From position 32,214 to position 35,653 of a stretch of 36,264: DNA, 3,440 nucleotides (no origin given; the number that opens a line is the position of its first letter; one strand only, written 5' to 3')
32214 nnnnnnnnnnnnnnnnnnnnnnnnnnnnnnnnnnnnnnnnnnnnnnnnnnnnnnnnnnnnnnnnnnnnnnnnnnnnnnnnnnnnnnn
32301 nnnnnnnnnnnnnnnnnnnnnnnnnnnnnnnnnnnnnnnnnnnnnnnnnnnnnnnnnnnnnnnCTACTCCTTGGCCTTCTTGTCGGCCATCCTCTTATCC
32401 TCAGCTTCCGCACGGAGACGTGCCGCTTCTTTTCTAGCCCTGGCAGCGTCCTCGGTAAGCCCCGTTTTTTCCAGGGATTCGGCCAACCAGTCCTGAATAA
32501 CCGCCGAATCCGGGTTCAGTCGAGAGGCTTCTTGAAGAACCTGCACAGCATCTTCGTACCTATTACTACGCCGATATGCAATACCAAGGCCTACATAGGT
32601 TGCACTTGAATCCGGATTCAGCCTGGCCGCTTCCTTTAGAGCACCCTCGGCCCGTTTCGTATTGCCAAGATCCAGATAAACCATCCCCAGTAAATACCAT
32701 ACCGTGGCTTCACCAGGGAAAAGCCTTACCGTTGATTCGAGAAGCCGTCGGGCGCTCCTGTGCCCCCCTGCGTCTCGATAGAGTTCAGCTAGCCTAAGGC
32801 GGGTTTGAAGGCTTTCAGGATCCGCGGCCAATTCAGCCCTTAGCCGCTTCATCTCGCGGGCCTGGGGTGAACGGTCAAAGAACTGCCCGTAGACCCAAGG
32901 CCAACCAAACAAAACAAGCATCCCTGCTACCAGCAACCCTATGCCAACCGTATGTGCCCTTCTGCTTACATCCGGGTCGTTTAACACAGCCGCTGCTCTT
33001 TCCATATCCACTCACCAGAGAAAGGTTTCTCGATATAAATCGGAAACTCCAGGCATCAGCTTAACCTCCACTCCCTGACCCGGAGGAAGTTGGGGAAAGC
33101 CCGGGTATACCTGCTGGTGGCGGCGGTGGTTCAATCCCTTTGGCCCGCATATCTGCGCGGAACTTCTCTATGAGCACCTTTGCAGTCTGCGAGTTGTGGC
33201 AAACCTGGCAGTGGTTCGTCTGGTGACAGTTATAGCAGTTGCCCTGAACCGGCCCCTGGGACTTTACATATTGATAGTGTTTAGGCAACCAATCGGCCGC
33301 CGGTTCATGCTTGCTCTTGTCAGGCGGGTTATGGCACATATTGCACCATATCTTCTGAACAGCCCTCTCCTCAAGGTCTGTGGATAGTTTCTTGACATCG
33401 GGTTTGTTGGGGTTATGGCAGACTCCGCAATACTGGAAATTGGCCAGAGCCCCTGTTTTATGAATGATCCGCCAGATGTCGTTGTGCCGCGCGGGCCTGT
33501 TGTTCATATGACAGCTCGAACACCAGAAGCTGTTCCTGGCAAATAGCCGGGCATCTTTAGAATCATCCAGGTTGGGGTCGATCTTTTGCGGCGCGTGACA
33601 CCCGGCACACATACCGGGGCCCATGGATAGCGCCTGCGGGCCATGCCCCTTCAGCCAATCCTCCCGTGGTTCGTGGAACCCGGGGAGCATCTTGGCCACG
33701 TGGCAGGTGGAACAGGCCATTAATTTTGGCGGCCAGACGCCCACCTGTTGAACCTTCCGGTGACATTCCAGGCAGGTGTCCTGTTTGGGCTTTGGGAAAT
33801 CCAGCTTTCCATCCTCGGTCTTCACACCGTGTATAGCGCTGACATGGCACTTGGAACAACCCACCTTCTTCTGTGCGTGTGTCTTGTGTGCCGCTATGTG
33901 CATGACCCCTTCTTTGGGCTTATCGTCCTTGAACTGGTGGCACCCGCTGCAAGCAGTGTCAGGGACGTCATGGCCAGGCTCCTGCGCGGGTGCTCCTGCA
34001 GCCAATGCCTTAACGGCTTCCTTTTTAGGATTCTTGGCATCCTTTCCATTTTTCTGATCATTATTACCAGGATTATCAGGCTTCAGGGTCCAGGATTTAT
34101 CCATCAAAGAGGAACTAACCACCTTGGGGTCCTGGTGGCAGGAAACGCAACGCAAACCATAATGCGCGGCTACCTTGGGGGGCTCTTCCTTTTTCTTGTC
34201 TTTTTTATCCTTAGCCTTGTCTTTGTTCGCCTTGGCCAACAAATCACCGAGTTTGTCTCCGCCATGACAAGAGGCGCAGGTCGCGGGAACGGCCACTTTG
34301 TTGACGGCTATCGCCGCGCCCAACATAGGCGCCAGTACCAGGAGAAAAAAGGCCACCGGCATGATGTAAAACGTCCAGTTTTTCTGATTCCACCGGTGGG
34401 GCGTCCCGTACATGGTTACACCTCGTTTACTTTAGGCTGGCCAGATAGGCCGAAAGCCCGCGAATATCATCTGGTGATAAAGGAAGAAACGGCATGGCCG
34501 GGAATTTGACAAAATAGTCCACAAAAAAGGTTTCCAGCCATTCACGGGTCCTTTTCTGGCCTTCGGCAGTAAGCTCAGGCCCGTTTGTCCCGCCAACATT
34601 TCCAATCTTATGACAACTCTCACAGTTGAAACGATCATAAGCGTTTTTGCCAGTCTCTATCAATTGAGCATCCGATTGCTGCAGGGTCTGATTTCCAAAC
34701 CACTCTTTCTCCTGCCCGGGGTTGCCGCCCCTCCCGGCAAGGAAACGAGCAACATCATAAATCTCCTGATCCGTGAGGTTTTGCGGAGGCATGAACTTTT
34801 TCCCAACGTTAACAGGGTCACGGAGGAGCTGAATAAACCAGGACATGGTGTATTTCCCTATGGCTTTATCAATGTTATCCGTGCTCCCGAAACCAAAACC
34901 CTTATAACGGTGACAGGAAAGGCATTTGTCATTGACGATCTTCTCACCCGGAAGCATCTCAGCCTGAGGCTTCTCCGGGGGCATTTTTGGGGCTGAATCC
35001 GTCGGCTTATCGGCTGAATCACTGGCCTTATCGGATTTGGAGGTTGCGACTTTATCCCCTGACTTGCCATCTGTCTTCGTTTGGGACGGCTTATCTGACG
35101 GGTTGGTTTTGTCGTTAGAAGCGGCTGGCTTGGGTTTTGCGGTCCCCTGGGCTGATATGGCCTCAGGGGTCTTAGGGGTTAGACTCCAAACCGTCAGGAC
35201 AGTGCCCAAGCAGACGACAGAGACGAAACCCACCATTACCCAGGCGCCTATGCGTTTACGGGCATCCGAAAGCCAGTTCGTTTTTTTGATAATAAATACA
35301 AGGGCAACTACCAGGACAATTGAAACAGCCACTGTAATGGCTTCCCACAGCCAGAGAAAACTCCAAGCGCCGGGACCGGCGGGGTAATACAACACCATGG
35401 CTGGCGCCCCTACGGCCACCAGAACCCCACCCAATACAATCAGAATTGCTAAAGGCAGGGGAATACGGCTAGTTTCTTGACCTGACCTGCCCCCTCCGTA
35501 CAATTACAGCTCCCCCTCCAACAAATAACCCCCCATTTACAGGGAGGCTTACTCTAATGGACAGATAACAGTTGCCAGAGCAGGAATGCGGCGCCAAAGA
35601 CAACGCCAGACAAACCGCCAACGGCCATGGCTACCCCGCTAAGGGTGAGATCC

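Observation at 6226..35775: About 30 kb devoted to ten c-type cytochromes (79 CxxCH) with no catalytic partner visible: a complete candidate electron-export island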

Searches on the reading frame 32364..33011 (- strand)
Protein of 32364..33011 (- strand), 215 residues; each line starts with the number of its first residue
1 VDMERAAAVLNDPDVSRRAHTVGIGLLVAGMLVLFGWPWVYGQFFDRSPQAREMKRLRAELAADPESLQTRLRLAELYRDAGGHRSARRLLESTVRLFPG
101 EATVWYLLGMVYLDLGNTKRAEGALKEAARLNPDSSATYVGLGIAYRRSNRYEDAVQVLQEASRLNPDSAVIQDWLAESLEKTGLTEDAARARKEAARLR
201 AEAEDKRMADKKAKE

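Call 6: search_protein_families(library=pfam, proteins=[window:32364-33011:-], max_evalue=0.01)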
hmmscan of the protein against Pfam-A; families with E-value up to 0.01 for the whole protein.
window:32364-33011:- (215 aa): 25 families
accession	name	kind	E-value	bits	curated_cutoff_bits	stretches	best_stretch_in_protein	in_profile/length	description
PF14559.12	TPR_19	-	1.2e-23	83.7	25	4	113-173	2-62/68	Tetratricopeptide repeat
PF07719.23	TPR_2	-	5.5e-17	60.9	27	2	102-134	1-33/34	Tetratricopeptide repeat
PF13432.12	TPR_16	-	7.6e-17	61.9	32.7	2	72-135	1-64/65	Tetratricopeptide repeat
PF13428.12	TPR_14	-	1.4e-15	56.6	23.5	3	104-143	3-42/44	Tetratricopeptide repeat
PF13431.12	TPR_17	-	2.8e-14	52.6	24.4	1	125-157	2-34/34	Tetratricopeptide repeat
PF00515.34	TPR_1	-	1.8e-13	50.1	27.8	2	102-134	1-33/34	Tetratricopeptide repeat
PF13424.12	TPR_12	-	6e-13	49.2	30.1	1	102-165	3-74/77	Tetratricopeptide repeat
PF13181.12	TPR_8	-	6.8e-13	48.1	25.7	2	102-134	1-33/34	Tetratricopeptide repeat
PF13174.12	TPR_6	-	2.1e-12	47.2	26.3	0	104-135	2-33/33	Tetratricopeptide repeat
PF13414.12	TPR_11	-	2.6e-11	43.4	26.8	1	145-184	3-42/42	TPR repeat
PF12895.13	ANAPC3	-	8.9e-10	39.2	27.2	1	62-128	17-82/82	Anaphase-promoting complex, cyclosome, subunit 3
PF13176.12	TPR_7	-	1.9e-09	37.3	27.9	1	139-167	2-30/36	Tetratricopeptide repeat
PF23914.1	TPR_CcmH_CycH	-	1.5e-08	35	42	1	99-141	47-89/158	Cytochrome c-type biogenesis protein H TPR domain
PF13371.12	TPR_9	-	6.4e-07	29.7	35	1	77-136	4-63/73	Tetratricopeptide repeat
PF13429.12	TPR_15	-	1.8e-06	28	26.2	1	61-198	142-276/280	Tetratricopeptide repeat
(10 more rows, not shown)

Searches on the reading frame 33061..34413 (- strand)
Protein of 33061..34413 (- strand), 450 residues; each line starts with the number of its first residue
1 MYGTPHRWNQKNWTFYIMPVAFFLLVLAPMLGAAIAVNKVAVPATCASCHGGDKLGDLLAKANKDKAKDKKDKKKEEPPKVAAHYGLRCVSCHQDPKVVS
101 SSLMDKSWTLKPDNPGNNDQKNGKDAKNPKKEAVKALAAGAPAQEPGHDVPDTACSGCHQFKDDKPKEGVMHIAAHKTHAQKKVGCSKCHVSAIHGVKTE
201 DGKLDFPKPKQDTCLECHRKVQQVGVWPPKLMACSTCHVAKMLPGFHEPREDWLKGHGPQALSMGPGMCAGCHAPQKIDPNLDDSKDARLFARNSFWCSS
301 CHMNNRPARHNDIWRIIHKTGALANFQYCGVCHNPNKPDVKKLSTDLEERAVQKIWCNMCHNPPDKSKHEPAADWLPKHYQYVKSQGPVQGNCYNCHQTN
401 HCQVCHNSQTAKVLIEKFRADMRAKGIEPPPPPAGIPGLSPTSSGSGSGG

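Call 5: search_protein_families(library=pfam, proteins=[window:33061-34413:-], max_evalue=0.1)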
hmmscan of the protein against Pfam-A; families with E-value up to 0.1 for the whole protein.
window:33061-34413:- (450 aa): 4 families
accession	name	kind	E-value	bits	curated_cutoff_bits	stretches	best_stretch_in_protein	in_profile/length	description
PF14522.11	Cytochrome_C7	-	2.6e-14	53.2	24.8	2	174-238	3-66/67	Cytochrome c7 and related cytochrome c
PF14537.11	Cytochrom_c3_2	-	1.6e-07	32.1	25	0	148-218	22-78/79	Cytochrome c3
PF02085.21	Cytochrom_CIII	-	1.3e-06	29.1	22.9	1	44-97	31-86/101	Class III cytochrome C family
PF09699.15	Paired_CXXCH_1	-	1.4e-06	28.3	20.6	0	179-221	1-39/41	Doubled CXXCH motif (Paired_CXXCH_1)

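Call 45: search_protein_families(library=ncbifam, proteins=[window:33061-34413:-], max_evalue=0.01)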
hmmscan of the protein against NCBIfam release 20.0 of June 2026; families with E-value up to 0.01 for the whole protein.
window:33061-34413:- (450 aa): 2 families
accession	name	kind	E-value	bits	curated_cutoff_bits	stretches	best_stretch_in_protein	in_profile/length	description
TIGR03508.1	decahem_SO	subfamily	4.6e-07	29.6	192.2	0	153-303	118-249/258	DmsE family decaheme c-type cytochrome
NF041198.1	UshA_like_PCGU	equivalog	0.00067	18.3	275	1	152-220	442-510/519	UshA-like (seleno)protein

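Call 60: search_solved_structures(query=window:33061-34413:-, max_evalue=1)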
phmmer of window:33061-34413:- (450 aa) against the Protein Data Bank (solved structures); distinct sequences matched with E-value up to 1: 0.

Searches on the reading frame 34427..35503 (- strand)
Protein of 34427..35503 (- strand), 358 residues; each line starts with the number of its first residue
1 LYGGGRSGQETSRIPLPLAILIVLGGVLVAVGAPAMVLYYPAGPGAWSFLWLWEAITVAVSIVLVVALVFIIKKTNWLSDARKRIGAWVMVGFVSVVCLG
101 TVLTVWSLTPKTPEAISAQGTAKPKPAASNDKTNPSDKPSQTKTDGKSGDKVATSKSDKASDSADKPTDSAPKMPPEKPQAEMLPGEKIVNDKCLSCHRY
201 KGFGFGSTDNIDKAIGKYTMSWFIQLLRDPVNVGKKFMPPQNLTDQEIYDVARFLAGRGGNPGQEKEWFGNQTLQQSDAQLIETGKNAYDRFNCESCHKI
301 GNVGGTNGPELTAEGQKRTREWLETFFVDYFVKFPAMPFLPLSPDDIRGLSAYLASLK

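Call 5: search_protein_families(library=pfam, proteins=[window:34427-35503:-], max_evalue=0.1)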
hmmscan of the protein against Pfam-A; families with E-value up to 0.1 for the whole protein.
window:34427-35503:- (358 aa): 10 families
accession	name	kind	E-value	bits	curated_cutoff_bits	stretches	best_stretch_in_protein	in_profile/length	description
PF13442.11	Cytochrome_CBB3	-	6.5e-15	55.7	27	2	282-354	3-68/68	Cytochrome C oxidase, cbb3-type, subunit III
PF00034.26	Cytochrom_C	-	2.4e-11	45.2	21.3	2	283-358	2-90/90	Cytochrome c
PF09699.15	Paired_CXXCH_1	-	0.016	15.3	20.6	0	188-199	26-37/41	Doubled CXXCH motif (Paired_CXXCH_1)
PF02535.28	Zip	-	0.016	14.9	35.1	1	47-167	32-163/323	ZIP Zinc transporter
PF09098.15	Dehyd-heme_bind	-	0.02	14.9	25.2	1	186-304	3-110/167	Quinohemoprotein amine dehydrogenase A, alpha subunit, haem binding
PF13425.11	O-antigen_lig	-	0.028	13.7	31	1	59-162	221-316/462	O-antigen ligase like membrane protein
PF14537.11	Cytochrom_c3_2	-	0.062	14.2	25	0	280-299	46-65/79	Cytochrome c3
PF22251.1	PFF1_TM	-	0.063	13.2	32.3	0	75-174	85-185/300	Vacuolar membrane protease, transmembrane domain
PF14851.11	FAM176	-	0.066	13.5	31.5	0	93-162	26-95/152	FAM176 family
PF15345.11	TMEM51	-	0.083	13.1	25.5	0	94-137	13-50/237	Transmembrane protein 51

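Call 45: search_protein_families(library=ncbifam, proteins=[window:34427-35503:-], max_evalue=0.01)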
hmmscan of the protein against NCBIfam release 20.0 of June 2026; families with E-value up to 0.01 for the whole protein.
window:34427-35503:- (358 aa): 10 families
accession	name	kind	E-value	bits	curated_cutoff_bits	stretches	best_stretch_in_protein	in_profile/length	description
NF045774.1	cytochro_C551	exception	1.5e-10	41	118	1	172-257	31-108/110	cytochrome c551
TIGR02603.1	CxxCH_TIGR02603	domain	3.4e-09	36.8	68.15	1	283-323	4-44/134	putative heme-binding domain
NF045773.1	cytochro_C550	exception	3.4e-08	33.4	125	1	178-256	44-117/118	cytochrome c550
TIGR04485.1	thiosulf_SoxX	equivalog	4.4e-07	30.5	61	1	293-355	4-76/78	sulfur oxidation c-type cytochrome SoxX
NF050122.1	bc1_QcrC_actin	exception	9.2e-07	28.4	200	1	178-306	36-159/253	cytochrome bc1 complex diheme cytochrome c subunit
NF040971.1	cytc_ExtS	equivalog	1.7e-05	24.2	100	0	277-324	73-120/262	selenite/tellurite reduction operon c-type cytochrome lipoprotein ExtS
TIGR04494.1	c550_PedF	equivalog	3.6e-05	23.7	122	1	266-314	35-82/133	cytochrome c-550 PedF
NF045930.1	Cytc6PetJCyano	equivalog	4.5e-05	23.4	135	1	182-256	27-103/110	cytochrome c6 PetJ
TIGR00782.1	ccoP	equivalog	0.0011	18.4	179.95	0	275-313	196-235/285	cytochrome-c oxidase, cbb3-type subunit III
NF040606.1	CytoC_perox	subfamily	0.0089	15.3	150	0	271-302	287-317/524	di-heme-cytochrome C peroxidase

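Call 61: search_solved_structures(query=window:34427-35503:-, max_evalue=0.01)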
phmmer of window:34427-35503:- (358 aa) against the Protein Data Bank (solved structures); distinct sequences matched with E-value up to 0.01: 7.
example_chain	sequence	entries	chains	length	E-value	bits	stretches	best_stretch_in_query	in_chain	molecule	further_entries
6hwh_M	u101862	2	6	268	0.0026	20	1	177-354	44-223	Cytochrome bc1 complex cytochrome c subunit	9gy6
8ovc_O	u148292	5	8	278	0.0028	19.8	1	176-354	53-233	Cytochrome bc1 complex cytochrome c subunit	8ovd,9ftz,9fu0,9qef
6adq_C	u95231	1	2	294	0.0033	19.6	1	177-354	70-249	Cytochrome bc1 complex cytochrome c subunit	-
7q21_C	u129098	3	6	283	0.004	19.4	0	242-307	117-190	Cytochrome bc1 complex cytochrome c subunit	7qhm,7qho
8hcr_C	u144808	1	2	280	0.0072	18.5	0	176-306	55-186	Cytochrome bc1 complex cytochrome c subunit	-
7e1v_O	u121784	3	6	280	0.0072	18.5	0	176-306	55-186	Cytochrome bc1 complex cytochrome c subunit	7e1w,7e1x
7rh5_O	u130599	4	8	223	0.0074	18.5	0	183-354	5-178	Cytochrome bc1 complex cytochrome c subunit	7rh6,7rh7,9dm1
